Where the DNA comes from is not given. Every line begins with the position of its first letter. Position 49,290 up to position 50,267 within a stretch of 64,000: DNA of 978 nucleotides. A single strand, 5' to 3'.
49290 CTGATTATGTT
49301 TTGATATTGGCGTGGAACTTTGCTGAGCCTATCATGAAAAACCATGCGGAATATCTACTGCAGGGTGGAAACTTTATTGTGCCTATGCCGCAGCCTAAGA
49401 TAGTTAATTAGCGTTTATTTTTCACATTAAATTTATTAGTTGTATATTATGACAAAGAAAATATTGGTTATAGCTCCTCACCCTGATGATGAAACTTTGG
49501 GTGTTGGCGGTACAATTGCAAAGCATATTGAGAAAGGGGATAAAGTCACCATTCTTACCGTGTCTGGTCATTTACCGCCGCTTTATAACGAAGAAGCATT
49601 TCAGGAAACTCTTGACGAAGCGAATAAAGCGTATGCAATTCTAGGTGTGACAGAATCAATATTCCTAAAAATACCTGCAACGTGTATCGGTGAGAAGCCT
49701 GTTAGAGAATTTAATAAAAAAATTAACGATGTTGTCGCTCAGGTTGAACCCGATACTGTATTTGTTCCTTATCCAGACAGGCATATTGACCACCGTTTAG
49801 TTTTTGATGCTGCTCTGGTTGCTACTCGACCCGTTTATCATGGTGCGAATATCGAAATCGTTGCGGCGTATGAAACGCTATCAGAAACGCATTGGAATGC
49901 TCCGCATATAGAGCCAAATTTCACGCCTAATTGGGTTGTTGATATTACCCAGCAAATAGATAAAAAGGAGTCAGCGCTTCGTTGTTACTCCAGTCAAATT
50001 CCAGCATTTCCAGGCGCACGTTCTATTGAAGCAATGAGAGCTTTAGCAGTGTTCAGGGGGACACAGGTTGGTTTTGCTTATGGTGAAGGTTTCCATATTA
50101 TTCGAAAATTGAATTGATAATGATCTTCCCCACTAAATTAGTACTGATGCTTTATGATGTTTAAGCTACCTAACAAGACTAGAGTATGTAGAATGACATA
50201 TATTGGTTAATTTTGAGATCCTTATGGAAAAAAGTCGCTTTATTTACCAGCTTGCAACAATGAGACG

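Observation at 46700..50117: Four-gene module predicting a C-methyl-branched, de-N-acetylated sugar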

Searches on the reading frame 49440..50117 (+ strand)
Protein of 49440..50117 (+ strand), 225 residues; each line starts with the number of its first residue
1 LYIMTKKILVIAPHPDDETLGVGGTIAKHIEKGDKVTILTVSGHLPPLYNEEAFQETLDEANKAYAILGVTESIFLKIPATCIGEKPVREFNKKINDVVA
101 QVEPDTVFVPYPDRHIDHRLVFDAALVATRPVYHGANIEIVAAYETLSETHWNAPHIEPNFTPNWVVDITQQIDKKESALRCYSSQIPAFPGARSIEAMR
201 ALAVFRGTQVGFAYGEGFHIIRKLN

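Call 3: search_protein_families(library=pfam, proteins=[window:49440-50117:+], max_evalue=0.01)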
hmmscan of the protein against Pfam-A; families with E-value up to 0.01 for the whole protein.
window:49440-50117:+ (225 aa): 1 family
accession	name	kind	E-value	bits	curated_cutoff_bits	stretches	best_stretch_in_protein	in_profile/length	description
PF02585.22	PIG-L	-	7.5e-21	75.4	28.2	1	9-128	1-128/129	GlcNAc-PI de-N-acetylase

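Call 4: search_protein_families(library=ncbifam, proteins=[window:49440-50117:+], max_evalue=0.01)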
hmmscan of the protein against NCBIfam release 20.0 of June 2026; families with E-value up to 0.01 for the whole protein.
window:49440-50117:+ (225 aa): 5 families
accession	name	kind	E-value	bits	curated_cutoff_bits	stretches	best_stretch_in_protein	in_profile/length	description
TIGR04001.1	thiol_BshB1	equivalog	1.5e-28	100.1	182.5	1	7-220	3-220/226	bacillithiol biosynthesis deacetylase BshB1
TIGR04000.1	thiol_BshB2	equivalog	4.7e-15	55.8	195.25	1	7-188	2-186/217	bacillithiol biosynthesis deacetylase BshB2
NF002557.0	PRK02122.1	subfamily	6.5e-07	27.8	384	1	4-38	369-403/653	glucosamine-6-phosphate deaminase-like protein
TIGR03445.1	mycothiol_MshB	equivalog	1.1e-06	28.8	224.35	1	10-41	2-33/284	N-acetyl-1-D-myo-inositol-2-amino-2-deoxy-alpha-D-glucopyranoside deacetylase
TIGR03446.1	mycothiol_Mca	equivalog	0.003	17.2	277.15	0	8-44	3-39/283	mycothiol conjugate amidase Mca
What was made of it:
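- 49449..50117 (+): PIG-L/LmbE-family zinc deacetylase (222 aa; the mechanical ORF starts at TTG 49440). Proposed to remove the N-acetyl group from the UDP-4-keto-6-deoxy-HexNAc intermediate. PF02585 7.5e-21 and BshB1 model 1.5e-28, below cut-off (calls 3, 4).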

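Call 34: search_solved_structures(query=window:49440-50117:+, max_evalue=0.001, show_alignments=1)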
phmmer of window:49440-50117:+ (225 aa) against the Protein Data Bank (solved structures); distinct sequences matched with E-value up to 0.001: 9.
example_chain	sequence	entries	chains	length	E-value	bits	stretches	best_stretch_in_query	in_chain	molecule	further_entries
3we7_A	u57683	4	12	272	9.1e-19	71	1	5-221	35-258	Putative uncharacterized protein PH0499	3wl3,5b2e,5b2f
8bgn_A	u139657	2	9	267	1.5e-18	70.3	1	5-221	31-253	Diacetylchitobiose deacetylase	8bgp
8bgo_A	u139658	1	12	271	1.6e-18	70.3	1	5-221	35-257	Diacetylchitobiose deacetylase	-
3wl4_A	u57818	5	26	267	5.8e-17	65.1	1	5-221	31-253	Uncharacterized protein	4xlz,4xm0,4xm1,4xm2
1uan_A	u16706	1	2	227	2.5e-13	53.2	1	8-218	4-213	hypothetical protein TT1542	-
6p2t_A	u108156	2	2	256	6.7e-13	51.8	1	7-222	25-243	N-acetyl-alpha-D-glucosaminyl L-malate deacetylase 1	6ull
2ixd_A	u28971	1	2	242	2.4e-12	50.1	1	8-219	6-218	LMBE-RELATED PROTEIN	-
3dfi_A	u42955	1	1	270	5.8e-06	29.2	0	7-51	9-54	Pseudoaglycone deacetylase Dbv21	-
5cgz_A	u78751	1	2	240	0.00016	24.5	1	6-200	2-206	4-oxalmesaconate hydratase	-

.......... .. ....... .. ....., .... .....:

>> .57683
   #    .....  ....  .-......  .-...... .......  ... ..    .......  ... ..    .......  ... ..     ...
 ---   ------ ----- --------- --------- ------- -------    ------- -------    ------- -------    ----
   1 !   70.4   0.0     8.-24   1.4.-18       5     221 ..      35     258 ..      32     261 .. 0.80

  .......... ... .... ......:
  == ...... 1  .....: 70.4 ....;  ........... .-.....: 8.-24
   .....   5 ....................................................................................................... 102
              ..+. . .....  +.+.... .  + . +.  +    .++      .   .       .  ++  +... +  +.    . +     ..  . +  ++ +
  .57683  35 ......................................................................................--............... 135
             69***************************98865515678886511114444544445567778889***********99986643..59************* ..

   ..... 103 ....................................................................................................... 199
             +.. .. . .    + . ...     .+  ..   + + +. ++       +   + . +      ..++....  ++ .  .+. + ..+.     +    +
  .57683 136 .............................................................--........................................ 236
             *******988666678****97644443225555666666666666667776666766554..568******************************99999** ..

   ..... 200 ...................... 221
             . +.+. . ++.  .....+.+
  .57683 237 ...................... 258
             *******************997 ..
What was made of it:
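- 49449..50117 (+): PDB matches: diacetylchitobiose deacetylase 9e-19 and BshB1 7e-13 (call 34).
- Characterised PIG-L enzymes act on alpha-linked GlcNAc glycosides (call 34).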

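Call 53: find_homologous_proteins(query=window:49449-50117:+, max_evalue=1e-40)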
Query window:49449-50117:+ (222 aa): 5324 proteins with E <= 1e-40 among 8000 candidates; the best 120 are listed.
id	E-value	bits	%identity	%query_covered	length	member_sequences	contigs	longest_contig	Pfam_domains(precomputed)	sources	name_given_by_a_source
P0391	5.0e-146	502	100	100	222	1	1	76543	PF02585.23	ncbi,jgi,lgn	ncbi:MAG: LmbE family N-acetylglucosaminyl deacetylase [Enterobacterales bacterium]|jgi:LmbE family 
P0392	8.1e-124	429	84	100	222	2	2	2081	PF02585.23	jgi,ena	-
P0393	1.4e-118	412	81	100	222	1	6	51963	PF02585.23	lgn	-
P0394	3.2e-103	362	71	100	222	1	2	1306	PF02585.23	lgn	-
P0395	4.3e-103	362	71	100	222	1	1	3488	PF02585.23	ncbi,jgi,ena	-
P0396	1.3e-102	360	71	100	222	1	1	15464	PF02585.23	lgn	-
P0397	1.9e-102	359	70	100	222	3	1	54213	PF02585.23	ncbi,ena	-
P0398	9.7e-102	357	70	99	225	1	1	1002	PF02585.23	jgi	-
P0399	2.0e-100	353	69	99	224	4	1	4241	PF02585.23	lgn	-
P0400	3.8e-100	352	70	100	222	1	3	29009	PF02585.23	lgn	-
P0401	4.1e-100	352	68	99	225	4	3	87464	PF02585.23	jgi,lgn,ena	jgi:LmbE family N-acetylglucosaminyl deacetylase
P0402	1.2e-99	350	69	99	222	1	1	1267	PF02585.23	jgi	jgi:LmbE family N-acetylglucosaminyl deacetylase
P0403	1.3e-99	350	68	99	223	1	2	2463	PF02585.23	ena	-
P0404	1.5e-99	350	68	100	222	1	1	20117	PF02585.23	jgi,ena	-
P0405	2.5e-99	349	68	100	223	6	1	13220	PF02585.23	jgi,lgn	jgi:N-acetylglucosamine malate deacetylase 1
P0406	1.0e-98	347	66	100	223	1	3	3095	PF02585.23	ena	-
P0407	1.3e-98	347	69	99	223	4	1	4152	PF02585.23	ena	-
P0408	2.7e-98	346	68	100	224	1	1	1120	PF02585.23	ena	-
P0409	2.8e-98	346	68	99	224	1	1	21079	PF02585.23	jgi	-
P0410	2.8e-98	346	68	99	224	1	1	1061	PF02585.23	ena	-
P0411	3.2e-98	346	66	100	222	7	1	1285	PF02585.23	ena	-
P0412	6.1e-98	345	66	100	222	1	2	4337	PF02585.23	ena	-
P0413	6.4e-98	345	67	100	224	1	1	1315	PF02585.23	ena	-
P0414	7.8e-98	344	69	100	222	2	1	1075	PF02585.23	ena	-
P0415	8.6e-98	344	67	100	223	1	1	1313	PF02585.23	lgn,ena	-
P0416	9.6e-98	344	68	100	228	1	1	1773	PF02585.23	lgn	-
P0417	1.2e-97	344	67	99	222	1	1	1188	PF02585.23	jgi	jgi:LmbE family N-acetylglucosaminyl deacetylase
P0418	1.7e-97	343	67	100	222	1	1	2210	PF02585.23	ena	-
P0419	2.1e-97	343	66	100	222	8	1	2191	PF02585.23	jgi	jgi:LmbE family N-acetylglucosaminyl deacetylase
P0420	2.3e-97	343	67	100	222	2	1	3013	PF02585.23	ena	-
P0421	2.3e-97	343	65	100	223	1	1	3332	PF02585.23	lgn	-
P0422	2.5e-97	343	68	100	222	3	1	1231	PF02585.23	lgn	-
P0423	3.1e-97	342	68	100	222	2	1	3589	PF02585.23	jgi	jgi:LmbE family N-acetylglucosaminyl deacetylase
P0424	3.2e-97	342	68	99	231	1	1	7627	PF02585.23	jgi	jgi:LmbE family N-acetylglucosaminyl deacetylase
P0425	3.3e-97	342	67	100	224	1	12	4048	PF02585.23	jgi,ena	-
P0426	3.4e-97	342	66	100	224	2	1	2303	PF02585.23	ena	-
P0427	3.5e-97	342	68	99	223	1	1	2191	PF02585.23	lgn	-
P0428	4.3e-97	342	65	100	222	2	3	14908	PF02585.23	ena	-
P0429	4.6e-97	342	66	99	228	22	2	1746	PF02585.23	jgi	-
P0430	5.2e-97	342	66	100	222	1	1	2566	PF02585.23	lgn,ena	-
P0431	6.0e-97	341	67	99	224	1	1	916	PF02585.23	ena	-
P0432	6.9e-97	341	67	99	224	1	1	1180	PF02585.23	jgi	-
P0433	6.9e-97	341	66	100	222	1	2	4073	PF02585.23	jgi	jgi:LmbE family N-acetylglucosaminyl deacetylase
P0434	6.9e-97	341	66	100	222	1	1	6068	PF02585.23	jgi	jgi:LmbE family N-acetylglucosaminyl deacetylase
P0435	6.9e-97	341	67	100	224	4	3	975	PF02585.23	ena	-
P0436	6.9e-97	341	67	99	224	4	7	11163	PF02585.23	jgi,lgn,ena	-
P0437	7.1e-97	341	66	99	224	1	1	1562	PF02585.23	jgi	-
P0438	7.3e-97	341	66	100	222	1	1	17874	PF02585.23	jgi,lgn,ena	-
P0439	8.6e-97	341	65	100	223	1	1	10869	PF02585.23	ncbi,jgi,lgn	jgi:LmbE family N-acetylglucosaminyl deacetylase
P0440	8.7e-97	341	67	100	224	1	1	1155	PF02585.23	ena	-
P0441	8.8e-97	341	67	99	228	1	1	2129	PF02585.23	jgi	-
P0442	9.0e-97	341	66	100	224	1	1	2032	PF02585.23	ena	-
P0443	9.1e-97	341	67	98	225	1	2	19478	PF02585.23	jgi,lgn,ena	-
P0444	9.3e-97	341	67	99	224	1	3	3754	PF02585.23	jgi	-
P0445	9.4e-97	341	67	100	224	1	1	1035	PF02585.23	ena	-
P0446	9.4e-97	341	67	99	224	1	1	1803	PF02585.23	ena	-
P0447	9.7e-97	341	66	100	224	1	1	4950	PF02585.23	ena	-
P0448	1.2e-96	340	68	99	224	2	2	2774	PF02585.23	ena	-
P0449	1.3e-96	340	66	99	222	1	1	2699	PF02585.23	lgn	-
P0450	1.4e-96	340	68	98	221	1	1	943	PF02585.23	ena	-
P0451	1.4e-96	340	66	100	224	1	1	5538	PF02585.23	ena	-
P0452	1.4e-96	340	67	100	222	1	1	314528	PF02585.23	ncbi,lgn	ncbi:MAG: PIG-L deacetylase family protein [Gemmatimonadota bacterium]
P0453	1.6e-96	340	67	100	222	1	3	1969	PF02585.23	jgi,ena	-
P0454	1.7e-96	340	67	99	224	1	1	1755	PF02585.23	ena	-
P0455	1.7e-96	340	67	99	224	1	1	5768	PF02585.23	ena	-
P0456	1.8e-96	340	67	99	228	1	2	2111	PF02585.23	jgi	-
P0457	1.9e-96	340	66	99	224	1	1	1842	PF02585.23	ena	-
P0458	1.9e-96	340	66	99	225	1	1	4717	PF02585.23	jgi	-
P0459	2.0e-96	340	66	99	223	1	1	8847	PF02585.23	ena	-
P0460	2.1e-96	340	66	99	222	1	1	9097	PF02585.23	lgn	-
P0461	2.2e-96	340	65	100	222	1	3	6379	PF02585.23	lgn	-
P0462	2.3e-96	340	66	100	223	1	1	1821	PF02585.23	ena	-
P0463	2.5e-96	339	66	99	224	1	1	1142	PF02585.23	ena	-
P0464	2.5e-96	339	65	100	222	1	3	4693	PF02585.23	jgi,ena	-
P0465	2.6e-96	339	66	100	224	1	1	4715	PF02585.23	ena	-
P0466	2.8e-96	339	68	99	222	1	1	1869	PF02585.23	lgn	-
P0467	2.8e-96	339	66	100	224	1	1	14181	PF02585.23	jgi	jgi:N-acetylglucosamine malate deacetylase 1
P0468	2.9e-96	339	67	99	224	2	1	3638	PF02585.23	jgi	-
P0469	2.9e-96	339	65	100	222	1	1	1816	PF02585.23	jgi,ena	-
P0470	2.9e-96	339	66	100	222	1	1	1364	PF02585.23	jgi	jgi:LmbE family N-acetylglucosaminyl deacetylase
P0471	3.0e-96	339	67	99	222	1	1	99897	PF02585.23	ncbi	-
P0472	3.1e-96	339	67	99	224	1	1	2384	PF02585.23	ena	-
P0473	3.2e-96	339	66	99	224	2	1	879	PF02585.23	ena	-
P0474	3.3e-96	339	68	99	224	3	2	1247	PF02585.23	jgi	jgi:LmbE family N-acetylglucosaminyl deacetylase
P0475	3.4e-96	339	67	99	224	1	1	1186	PF02585.23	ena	-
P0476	3.5e-96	339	67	99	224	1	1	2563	PF02585.23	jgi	-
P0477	3.6e-96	339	66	99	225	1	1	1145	PF02585.23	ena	-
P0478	3.7e-96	339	67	99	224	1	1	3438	PF02585.23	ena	-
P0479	3.8e-96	339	66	99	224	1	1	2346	PF02585.23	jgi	jgi:N-acetylglucosamine malate deacetylase 1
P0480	3.9e-96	339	66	99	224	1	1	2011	PF02585.23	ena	-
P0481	4.0e-96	339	67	99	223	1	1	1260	PF02585.23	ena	-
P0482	4.3e-96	339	66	99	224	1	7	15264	PF02585.23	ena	-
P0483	4.3e-96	339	66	100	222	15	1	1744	PF02585.23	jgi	jgi:LmbE family N-acetylglucosaminyl deacetylase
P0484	4.4e-96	339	66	99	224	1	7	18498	PF02585.23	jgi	jgi:N-acetylglucosamine malate deacetylase 1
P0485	4.5e-96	339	68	100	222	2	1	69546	PF02585.23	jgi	-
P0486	4.7e-96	339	67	99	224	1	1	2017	PF02585.23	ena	-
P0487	4.8e-96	338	67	99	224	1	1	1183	PF02585.23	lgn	-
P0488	4.9e-96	338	66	99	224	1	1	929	PF02585.23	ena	-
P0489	5.2e-96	338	66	99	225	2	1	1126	PF02585.23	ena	-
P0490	5.3e-96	338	66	99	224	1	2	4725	PF02585.23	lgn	-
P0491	5.3e-96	338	67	99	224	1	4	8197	PF02585.23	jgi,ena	jgi:LmbE family N-acetylglucosaminyl deacetylase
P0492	5.3e-96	338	67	99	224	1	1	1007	PF02585.23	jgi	jgi:LmbE family N-acetylglucosaminyl deacetylase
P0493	5.4e-96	338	67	100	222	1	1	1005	PF02585.23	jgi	jgi:LmbE family N-acetylglucosaminyl deacetylase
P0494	6.0e-96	338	65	99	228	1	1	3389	PF02585.23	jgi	-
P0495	6.2e-96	338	65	100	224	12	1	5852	PF02585.23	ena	-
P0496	6.2e-96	338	66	99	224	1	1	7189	PF02585.23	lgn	-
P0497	7.4e-96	338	67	99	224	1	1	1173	PF02585.23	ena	-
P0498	7.8e-96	338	63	100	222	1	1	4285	PF02585.23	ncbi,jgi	jgi:LmbE family N-acetylglucosaminyl deacetylase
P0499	8.4e-96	338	65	100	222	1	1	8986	PF02585.23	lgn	-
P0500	8.5e-96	338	66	99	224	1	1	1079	PF02585.23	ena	-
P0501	8.6e-96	338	66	99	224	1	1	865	PF02585.23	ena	-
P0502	8.7e-96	338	67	99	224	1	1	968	PF02585.23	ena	-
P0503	8.9e-96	338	67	99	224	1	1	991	PF02585.23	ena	-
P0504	9.2e-96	338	65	99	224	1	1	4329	PF02585.23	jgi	-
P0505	9.3e-96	338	67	100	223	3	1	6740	PF02585.23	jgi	-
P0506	9.3e-96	338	66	100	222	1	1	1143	PF02585.23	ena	-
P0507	9.4e-96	338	68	99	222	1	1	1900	PF02585.23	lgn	-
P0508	1.0e-95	337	65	100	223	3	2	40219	PF02585.23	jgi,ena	jgi:N-acetylglucosamine malate deacetylase 1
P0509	1.0e-95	337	68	98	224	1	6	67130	PF02585.23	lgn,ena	-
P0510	1.0e-95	337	69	98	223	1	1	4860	PF02585.23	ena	-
